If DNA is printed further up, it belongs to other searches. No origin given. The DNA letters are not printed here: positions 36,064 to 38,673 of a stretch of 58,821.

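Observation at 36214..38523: A phage-encoded Cys-type sulfatase sits immediately upstream of the packaging genes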

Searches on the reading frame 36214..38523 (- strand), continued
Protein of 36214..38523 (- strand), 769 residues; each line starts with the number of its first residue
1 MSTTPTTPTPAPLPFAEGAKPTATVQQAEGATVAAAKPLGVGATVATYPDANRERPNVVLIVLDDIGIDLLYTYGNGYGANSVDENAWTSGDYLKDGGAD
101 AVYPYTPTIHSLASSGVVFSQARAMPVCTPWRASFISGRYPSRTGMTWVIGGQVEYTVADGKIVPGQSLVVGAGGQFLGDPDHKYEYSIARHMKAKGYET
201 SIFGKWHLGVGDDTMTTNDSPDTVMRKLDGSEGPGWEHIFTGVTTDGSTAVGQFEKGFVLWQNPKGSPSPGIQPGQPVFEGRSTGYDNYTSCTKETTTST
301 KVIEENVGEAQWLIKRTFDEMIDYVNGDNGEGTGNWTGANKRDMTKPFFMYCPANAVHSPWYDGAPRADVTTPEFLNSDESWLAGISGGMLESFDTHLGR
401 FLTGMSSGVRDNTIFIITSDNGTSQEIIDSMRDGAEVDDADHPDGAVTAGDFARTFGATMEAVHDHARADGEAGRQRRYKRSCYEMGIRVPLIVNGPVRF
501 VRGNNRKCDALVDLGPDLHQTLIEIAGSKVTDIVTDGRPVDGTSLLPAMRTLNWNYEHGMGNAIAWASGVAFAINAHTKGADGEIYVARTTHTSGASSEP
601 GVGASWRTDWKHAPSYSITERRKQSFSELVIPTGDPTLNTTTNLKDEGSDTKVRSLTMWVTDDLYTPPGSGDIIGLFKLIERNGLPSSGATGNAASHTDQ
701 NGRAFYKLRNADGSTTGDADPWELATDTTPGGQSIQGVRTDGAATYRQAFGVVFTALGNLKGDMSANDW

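Call 12: find_homologous_proteins(query=window:36214-38523:-, max_evalue=0.001)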
Query window:36214-38523:- (769 aa): 142 proteins with E <= 0.001 among 8000 candidates; the best 120 are listed.
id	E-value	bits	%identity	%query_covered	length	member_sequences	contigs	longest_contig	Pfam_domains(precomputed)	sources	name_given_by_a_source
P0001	0.0e+0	1781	100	100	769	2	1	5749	PF00884.29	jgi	jgi:arylsulfatase A-like enzyme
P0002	4.6e-23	99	34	21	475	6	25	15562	PF01663.28,PF16347.11,PF00884.29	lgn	-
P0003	1.4e-20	91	34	21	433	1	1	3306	PF01663.28,PF16347.11,PF00884.29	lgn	-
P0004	4.0e-18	83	31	27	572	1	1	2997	PF01663.28,PF16347.11,PF00884.29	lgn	-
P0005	3.4e-16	77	31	27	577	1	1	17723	PF01663.28,PF16347.11,PF00884.29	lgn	-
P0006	6.6e-16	76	25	32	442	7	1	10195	PF01663.28,PF16347.11,PF00884.29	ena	-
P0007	4.2e-15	73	30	20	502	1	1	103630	PF14707.12,PF01663.28,PF16347.11,PF00884.29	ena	-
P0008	1.6e-14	71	34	20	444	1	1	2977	PF01663.28,PF16347.11,PF00884.29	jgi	jgi:arylsulfatase A-like enzyme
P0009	1.7e-14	71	27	48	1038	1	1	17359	PF14707.12,PF02995.23,PF01663.28,PF16347.11,PF00884.29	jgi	-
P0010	1.9e-14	71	37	23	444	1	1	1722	PF01663.28,PF16347.11,PF00884.29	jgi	jgi:arylsulfatase A-like enzyme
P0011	2.3e-14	71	32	21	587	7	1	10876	PF00884.29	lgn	-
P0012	3.2e-14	70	25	48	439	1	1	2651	PF16347.11,PF00884.29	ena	-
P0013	3.7e-14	70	29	24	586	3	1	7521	PF00884.29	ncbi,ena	-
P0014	4.2e-14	70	32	20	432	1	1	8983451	PF01663.28,PF16347.11,PF00884.29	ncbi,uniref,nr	ncbi:sulfatase-like hydrolase/transferase [Rhodocytophaga rosea]|uniref:Sulfatase-like hydrolase/tra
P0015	4.2e-14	70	24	66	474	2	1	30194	PF01663.28,PF16347.11,PF00884.29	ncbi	-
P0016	5.4e-14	69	33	22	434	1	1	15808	PF16347.11,PF00884.29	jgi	jgi:arylsulfatase A-like enzyme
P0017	8.4e-14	69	27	25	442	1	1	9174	PF16347.11,PF00884.29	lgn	-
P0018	9.2e-14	69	28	24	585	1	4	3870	PF16347.11,PF00884.29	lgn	-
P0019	1.5e-13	68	34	20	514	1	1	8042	PF14707.12,PF16347.11,PF00884.29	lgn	-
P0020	2.3e-13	67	34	20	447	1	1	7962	PF01663.28,PF16347.11,PF00884.29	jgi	jgi:arylsulfatase A-like enzyme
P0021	3.0e-13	67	35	20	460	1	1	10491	PF01663.28,PF16347.11,PF00884.29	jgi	jgi:arylsulfatase A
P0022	5.3e-13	66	26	64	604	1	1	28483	PF16347.11,PF00884.29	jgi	jgi:arylsulfatase A-like enzyme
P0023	6.5e-13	66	30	22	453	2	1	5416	PF01663.28,PF16347.11,PF00884.29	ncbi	-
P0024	9.4e-13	65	22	71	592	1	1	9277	PF01663.28,PF00884.29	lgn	-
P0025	1.3e-12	65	24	74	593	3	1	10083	PF00884.29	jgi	jgi:arylsulfatase A-like enzyme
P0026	1.3e-12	65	23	68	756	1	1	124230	PF16347.11,PF00884.29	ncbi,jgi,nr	ncbi:MAG: arylsulfatase [Ramlibacter sp.]|jgi:arylsulfatase|nr:arylsulfatase [Ramlibacter sp.]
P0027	1.5e-12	65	35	21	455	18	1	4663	PF16347.11,PF00884.29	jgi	jgi:arylsulfatase A-like enzyme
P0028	3.8e-12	63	30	20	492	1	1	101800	PF14707.12,PF16347.11,PF00884.29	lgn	-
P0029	4.2e-12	63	28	22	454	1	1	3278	PF01663.28,PF16347.11,PF00884.29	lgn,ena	-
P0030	4.7e-12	63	24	66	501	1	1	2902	PF00884.29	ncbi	-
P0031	1.0e-11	62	27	62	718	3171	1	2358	PF16347.11,PF00884.29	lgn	-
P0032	2.0e-11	61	36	20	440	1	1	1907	PF16347.11,PF00884.29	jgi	jgi:arylsulfatase A-like enzyme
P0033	2.2e-11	61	31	23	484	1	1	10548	PF14707.12,PF01663.28,PF16347.11,PF00884.29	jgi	jgi:arylsulfatase A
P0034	2.9e-11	60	26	24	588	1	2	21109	PF00884.29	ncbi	-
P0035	4.0e-11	60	28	21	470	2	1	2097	PF16347.11,PF00884.29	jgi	jgi:arylsulfatase A-like enzyme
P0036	4.3e-11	60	35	23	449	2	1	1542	PF01663.28,PF16347.11,PF00884.29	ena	-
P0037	5.6e-11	59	30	22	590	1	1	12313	PF01663.28,PF16347.11,PF00884.29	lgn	-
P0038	7.2e-11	59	24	66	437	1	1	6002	PF16347.11,PF00884.29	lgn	-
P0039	7.4e-11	59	32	24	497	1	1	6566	PF01663.28,PF00884.29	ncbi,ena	-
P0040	7.5e-11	59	32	24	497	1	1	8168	PF01663.28,PF00884.29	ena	-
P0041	8.6e-11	59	27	64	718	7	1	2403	PF16347.11,PF00884.29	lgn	-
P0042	1.1e-10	58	24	65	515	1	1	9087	PF16347.11,PF00884.29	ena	-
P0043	1.4e-10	58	32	20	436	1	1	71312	PF16347.11,PF00884.29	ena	-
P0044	2.9e-10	57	32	24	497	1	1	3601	PF01663.28,PF00884.29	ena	-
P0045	3.8e-10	57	30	20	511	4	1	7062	PF00884.29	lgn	-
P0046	4.3e-10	56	23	77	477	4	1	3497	PF14707.12,PF00884.29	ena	-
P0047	5.0e-10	56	33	20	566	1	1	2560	PF01663.28,PF16347.11,PF00884.29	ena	-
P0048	6.5e-10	56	25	67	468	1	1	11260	PF01663.28,PF16347.11,PF00884.29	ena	-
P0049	6.8e-10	56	30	28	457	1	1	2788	PF14707.12,PF01663.28,PF16347.11,PF00884.29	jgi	jgi:arylsulfatase A-like enzyme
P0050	7.4e-10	56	24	70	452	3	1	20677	PF01663.28,PF16347.11,PF00884.29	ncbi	-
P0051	8.0e-10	56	23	64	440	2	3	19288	PF01663.28,PF16347.11,PF00884.29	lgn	-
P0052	8.9e-10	55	30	23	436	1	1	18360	PF16347.11,PF00884.29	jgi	jgi:arylsulfatase A-like enzyme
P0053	1.1e-9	55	26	64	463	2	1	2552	PF01663.28,PF16347.11,PF00884.29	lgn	-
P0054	1.2e-9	55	25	61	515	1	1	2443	PF04185.20,PF01663.28,PF00884.29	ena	-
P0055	1.2e-9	55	33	22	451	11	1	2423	PF16347.11,PF00884.29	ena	-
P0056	1.5e-9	55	35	23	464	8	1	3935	PF01663.28,PF16347.11,PF00884.29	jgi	-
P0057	1.6e-9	55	33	21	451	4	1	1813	PF16347.11,PF00884.29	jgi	jgi:arylsulfatase A-like enzyme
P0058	1.6e-9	55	25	61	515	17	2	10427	PF01663.28,PF00884.29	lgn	-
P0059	1.9e-9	54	29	23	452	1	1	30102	PF01663.28,PF16347.11,PF00884.29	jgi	jgi:arylsulfatase A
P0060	1.9e-9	54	31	21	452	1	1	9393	PF01663.28,PF16347.11,PF00884.29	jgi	jgi:arylsulfatase A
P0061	2.4e-9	54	26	67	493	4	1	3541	PF01663.28,PF16347.11,PF00884.29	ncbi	-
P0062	2.8e-9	54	34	22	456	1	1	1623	PF16347.11,PF00884.29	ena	-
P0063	3.2e-9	54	24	65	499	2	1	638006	PF01663.28,PF16347.11,PF00884.29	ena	-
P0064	3.2e-9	54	33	21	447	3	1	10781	PF01663.28,PF16347.11,PF00884.29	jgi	jgi:arylsulfatase A-like enzyme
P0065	3.4e-9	53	24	65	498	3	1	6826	PF01663.28,PF16347.11,PF00884.29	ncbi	-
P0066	3.5e-9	53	35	20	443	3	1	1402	PF16347.11,PF00884.29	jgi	jgi:arylsulfatase A-like enzyme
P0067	4.2e-9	53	32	20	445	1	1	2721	PF01663.28,PF16347.11,PF00884.29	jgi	jgi:arylsulfatase A-like enzyme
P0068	6.0e-9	53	35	20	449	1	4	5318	PF16347.11,PF00884.29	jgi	jgi:arylsulfatase A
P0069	7.6e-9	52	23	65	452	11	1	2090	PF01663.28,PF16347.11,PF00884.29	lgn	-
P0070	9.6e-9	52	28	20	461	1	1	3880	PF01663.28,PF16347.11,PF00884.29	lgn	-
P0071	1.2e-8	52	25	68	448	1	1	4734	PF16347.11,PF00884.29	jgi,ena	-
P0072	1.9e-8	51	34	24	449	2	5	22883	PF16347.11,PF00884.29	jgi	jgi:arylsulfatase A-like enzyme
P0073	2.3e-8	51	27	29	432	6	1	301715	PF01663.28,PF16347.11,PF00884.29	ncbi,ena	-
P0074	2.8e-8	50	27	25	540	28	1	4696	PF01663.28,PF16347.11,PF00884.29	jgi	-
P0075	5.0e-8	50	34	20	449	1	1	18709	PF16347.11,PF00884.29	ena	-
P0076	6.5e-8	49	34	20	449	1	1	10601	PF16347.11,PF00884.29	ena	-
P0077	6.8e-8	49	25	50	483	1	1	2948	PF14707.12,PF01663.28,PF00884.29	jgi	jgi:arylsulfatase A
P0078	6.9e-8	49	32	23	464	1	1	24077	PF16347.11,PF00884.29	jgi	jgi:arylsulfatase A-like enzyme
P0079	9.8e-8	49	26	48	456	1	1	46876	PF16347.11,PF00884.29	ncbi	-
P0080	1.4e-7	48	25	21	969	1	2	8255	PF14707.12,PF02995.23,PF01663.28,PF16347.11,PF00884.29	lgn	-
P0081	1.5e-7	48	30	22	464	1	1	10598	PF01663.28,PF16347.11,PF00884.29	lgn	-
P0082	1.7e-7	48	23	65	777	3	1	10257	PF16347.11,PF00884.29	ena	-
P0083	2.3e-7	47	30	20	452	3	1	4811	PF01663.28,PF16347.11,PF00884.29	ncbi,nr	ncbi:MAG: sulfatase-like hydrolase/transferase [Gemmatimonadota bacterium]|nr:sulfatase-like hydrola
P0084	2.6e-7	47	34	23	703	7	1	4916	PF13472.13,PF01663.28,PF16347.11,PF00884.29,PF00657.29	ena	-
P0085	2.6e-7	47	28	23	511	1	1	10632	PF16347.11,PF00884.29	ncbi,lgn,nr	ncbi:MAG TPA: sulfatase-like hydrolase/transferase [Pirellulales bacterium]|nr:sulfatase-like hydrol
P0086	2.7e-7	47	31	23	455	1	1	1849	PF16347.11,PF00884.29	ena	-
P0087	2.7e-7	47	36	20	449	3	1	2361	PF01663.28,PF16347.11,PF00884.29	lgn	-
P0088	2.8e-7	47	25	65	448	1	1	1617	PF16347.11,PF00884.29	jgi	jgi:arylsulfatase A-like enzyme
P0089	4.0e-7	47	26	67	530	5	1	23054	PF16347.11,PF00884.29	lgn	-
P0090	4.3e-7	47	27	21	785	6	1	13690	PF16347.11,PF00884.29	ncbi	-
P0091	5.6e-7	46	26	48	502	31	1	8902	PF16347.11,PF00884.29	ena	-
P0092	6.0e-7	46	26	65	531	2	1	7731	PF01663.28,PF16347.11,PF00884.29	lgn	-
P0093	1.2e-6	45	30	22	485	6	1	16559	PF14707.12,PF01663.28,PF16347.11,PF00884.29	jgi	-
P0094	1.3e-6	45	28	20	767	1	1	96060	PF16347.11,PF00884.29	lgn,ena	-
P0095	2.1e-6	44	22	64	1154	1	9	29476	PF14707.12,PF17963.8,PF17892.8,PF03629.25,PF05345.19,PF01663.28,PF16347.11,PF00884.29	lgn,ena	-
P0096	2.2e-6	44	29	27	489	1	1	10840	PF01663.28,PF16347.11,PF00884.29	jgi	jgi:arylsulfatase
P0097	2.3e-6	44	33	21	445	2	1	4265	PF00884.29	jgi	-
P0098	2.7e-6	44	35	14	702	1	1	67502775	PF00884.29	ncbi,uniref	ncbi:arylsulfatase B-like [Amphiura filiformis]|uniref:arylsulfatase B-like n=1 Tax=Amphiura filifor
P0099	3.3e-6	44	23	48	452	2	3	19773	PF01663.28,PF16347.11,PF00884.29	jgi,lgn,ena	-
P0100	3.3e-6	44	33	14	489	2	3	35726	PF01663.28,PF16347.11,PF00884.29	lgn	-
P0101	3.5e-6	44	24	49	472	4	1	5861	PF14707.12,PF01663.28,PF16347.11,PF00884.29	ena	-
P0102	3.6e-6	44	29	20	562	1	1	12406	PF14707.12,PF13715.13,PF13620.13,PF01663.28,PF16347.11,PF00884.29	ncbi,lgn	-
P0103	3.6e-6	44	39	12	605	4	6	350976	PF01663.28,PF16347.11,PF00884.29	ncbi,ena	-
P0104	5.8e-6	43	25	52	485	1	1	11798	PF16347.11,PF00884.29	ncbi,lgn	-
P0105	6.1e-6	43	31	20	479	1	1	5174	PF14707.12,PF00884.29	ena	-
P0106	7.2e-6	43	23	51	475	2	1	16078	PF14707.12,PF00884.29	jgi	jgi:arylsulfatase A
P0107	8.3e-6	42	31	20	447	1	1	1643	PF16347.11,PF00884.29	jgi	jgi:arylsulfatase A-like enzyme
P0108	8.5e-6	42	34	20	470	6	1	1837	PF16347.11,PF00884.29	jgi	jgi:arylsulfatase A-like enzyme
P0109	1.2e-5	42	33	23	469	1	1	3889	PF16347.11,PF00884.29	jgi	jgi:arylsulfatase A-like enzyme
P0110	1.3e-5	42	31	15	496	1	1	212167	PF01663.28,PF16347.11,PF00884.29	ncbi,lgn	-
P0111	1.4e-5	42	30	21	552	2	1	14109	PF01663.28,PF16347.11,PF00884.29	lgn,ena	-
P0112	1.4e-5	42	25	48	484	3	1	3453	PF14707.12,PF00884.29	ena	-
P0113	1.4e-5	42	27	34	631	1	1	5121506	PF13385.14,PF01663.28,PF16347.11,PF00884.29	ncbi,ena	-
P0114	1.7e-5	41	33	21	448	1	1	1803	PF16347.11,PF00884.29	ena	-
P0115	2.1e-5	41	22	64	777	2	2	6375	PF16347.11,PF00884.29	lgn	-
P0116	2.3e-5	41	24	68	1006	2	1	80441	PF20009.5,PF01663.28,PF16347.11,PF00884.29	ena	-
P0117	2.5e-5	41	24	29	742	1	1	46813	PF01663.28,PF00884.29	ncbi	-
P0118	2.6e-5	41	29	21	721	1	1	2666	PF00404.25,PF13385.14,PF01663.28,PF16347.11,PF00884.29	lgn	-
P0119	2.7e-5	41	33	21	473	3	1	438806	PF01663.28,PF00884.29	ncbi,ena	-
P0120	3.0e-5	40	24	65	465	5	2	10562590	PF00884.29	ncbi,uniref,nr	ncbi:sulfatase family protein [Actinopolymorpha pittospori]|uniref:Arylsulfatase A-like enzyme n=1 T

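Call 14: search_dna_similar(query=window:36214-38523:-, collection=phages, mode=protein, max_rows=30, max_evalue=0.001)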
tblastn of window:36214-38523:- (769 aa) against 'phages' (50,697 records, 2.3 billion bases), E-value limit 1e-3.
Records with a match: 8; places in all: 8; records where one place covers at least 80% of the query: 0.
Best place of each record, by identity: <60% 8.
By first word of the organism name: Bacteriophage 4; Acinetobacter 2; Salmonella 2.
By host as written in the record: - 6; Salmonella enterica subsp. enterica serovar Kentucky 1; Homo sapiens 1.
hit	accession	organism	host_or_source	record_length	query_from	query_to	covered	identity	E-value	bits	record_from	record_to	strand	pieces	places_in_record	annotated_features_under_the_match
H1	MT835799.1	Bacteriophage sp.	human fecal samples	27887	106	494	51%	23.4%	6e-6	56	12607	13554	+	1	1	record has no annotation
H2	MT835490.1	Bacteriophage sp.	human fecal samples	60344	106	222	15%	38.5%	3e-6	57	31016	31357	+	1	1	record has no annotation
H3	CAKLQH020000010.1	Acinetobacter phage MD-2021a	not known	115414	105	241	18%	30.7%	4e-5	53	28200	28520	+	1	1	atsA_1: putative Cerebroside-sulfatase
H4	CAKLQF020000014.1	Acinetobacter phage MD-2021a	not known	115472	105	241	18%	30.7%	4e-5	53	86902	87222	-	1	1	atsA_1: putative Cerebroside-sulfatase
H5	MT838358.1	Bacteriophage sp.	human fecal samples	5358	103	206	14%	38.1%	5e-5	53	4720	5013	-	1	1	record has no annotation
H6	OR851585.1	Salmonella phage S.Kent 1-2-1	Salmonella enterica subsp. enterica ...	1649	106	213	14%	33.6%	2e-6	57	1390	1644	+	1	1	record has no annotation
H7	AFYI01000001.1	Salmonella enterica subsp. enterica serovar Infantis str. ...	Homo sapiens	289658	106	213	14%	33.6%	7e-6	56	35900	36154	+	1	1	arylsulfatase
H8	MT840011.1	Bacteriophage sp.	human fecal samples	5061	105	220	15%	30.8%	9e-6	55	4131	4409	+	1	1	record has no annotation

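Call 18: find_encoding_contigs(protein=P0001, flank=10000)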
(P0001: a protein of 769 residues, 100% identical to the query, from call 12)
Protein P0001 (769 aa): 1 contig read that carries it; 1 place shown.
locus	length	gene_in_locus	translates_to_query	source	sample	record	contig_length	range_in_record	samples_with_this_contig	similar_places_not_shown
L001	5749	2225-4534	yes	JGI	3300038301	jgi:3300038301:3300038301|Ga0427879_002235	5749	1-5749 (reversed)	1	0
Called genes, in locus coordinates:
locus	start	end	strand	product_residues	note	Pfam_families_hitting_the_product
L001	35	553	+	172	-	-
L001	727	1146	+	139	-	-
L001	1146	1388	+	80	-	-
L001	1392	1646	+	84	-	-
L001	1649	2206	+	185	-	-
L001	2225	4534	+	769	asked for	PF00884:Sulfatase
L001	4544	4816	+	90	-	-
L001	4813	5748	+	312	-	?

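Call 19: search_protein_families(library=ncbifam, proteins=[window:36214-38523:-], max_evalue=0.01)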
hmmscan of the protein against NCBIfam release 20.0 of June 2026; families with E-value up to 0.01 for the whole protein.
window:36214-38523:- (769 aa): 4 families
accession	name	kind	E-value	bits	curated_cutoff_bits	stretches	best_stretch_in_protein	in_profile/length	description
TIGR03417.1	chol_sulfatase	equivalog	8.5e-17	61.2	433.45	2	463-551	287-366/500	choline-sulfatase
NF010322.0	PRK13759.1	equivalog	2.3e-14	52.8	481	2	91-146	19-73/486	arylsulfatase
NF052527.1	Mn_arylsulf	exception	5.3e-07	28.9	850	0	463-541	299-372/479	manganese-dependent arylsulfatase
NF045661.1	HdlasePehA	equivalog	0.00061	18.5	900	0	93-141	17-64/506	phosphoric/sulfuric ester hydrolase PehA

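Call 25: search_protein_representatives(protein=window:36214-38523:-)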
Query: 769 residues. Proteins with E-value up to 0.001 (for the whole library): 10594; up to 1e-10: 1420; up to 1e-30: 4. The best 150 are listed.
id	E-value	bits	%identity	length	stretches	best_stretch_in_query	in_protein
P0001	0.0e+00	1781.2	100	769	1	1-769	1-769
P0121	2.8e-33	131.4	38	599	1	56-531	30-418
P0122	1.8e-32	128.8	39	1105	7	50-154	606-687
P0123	2.8e-31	124.8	29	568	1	54-553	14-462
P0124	2.9e-29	118.2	32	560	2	45-428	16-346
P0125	2.9e-28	114.9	35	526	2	342-554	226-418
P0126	3.8e-28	114.5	38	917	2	344-550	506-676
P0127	2.6e-27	111.7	37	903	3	55-241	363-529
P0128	8.8e-27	110.0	37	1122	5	101-210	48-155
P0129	2.0e-26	108.8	35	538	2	53-427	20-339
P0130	3.9e-26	107.8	35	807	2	52-215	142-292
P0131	9.4e-26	106.6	37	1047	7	342-549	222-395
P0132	1.8e-25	105.6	32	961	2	24-155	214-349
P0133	1.9e-25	105.5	34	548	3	56-239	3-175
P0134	1.1e-24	103.1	36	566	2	52-219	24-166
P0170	3.4e-20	88.2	38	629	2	54-150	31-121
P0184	2.8e-19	85.1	32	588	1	49-550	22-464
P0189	4.3e-19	84.6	33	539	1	49-545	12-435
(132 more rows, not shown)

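Call 29: find_encoding_contigs(protein=P0121, flank=10000, max_places=4)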
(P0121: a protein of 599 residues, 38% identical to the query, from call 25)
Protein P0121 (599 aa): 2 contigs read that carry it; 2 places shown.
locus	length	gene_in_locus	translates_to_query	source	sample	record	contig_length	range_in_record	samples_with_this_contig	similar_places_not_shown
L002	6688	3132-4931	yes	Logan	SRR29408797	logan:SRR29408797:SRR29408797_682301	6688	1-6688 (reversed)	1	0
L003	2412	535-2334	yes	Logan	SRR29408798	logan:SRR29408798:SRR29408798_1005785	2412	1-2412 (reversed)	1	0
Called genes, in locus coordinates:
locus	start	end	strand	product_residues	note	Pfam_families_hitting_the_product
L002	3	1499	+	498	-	?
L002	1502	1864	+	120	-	-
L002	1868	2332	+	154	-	-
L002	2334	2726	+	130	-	-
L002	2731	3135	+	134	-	-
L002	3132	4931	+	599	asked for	PF00884:Sulfatase, PF16347:SGSH_C (weak)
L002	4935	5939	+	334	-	-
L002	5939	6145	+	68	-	-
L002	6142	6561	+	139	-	-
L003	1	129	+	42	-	?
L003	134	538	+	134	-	-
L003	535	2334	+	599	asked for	PF00884:Sulfatase, PF16347:SGSH_C (weak)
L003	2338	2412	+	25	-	?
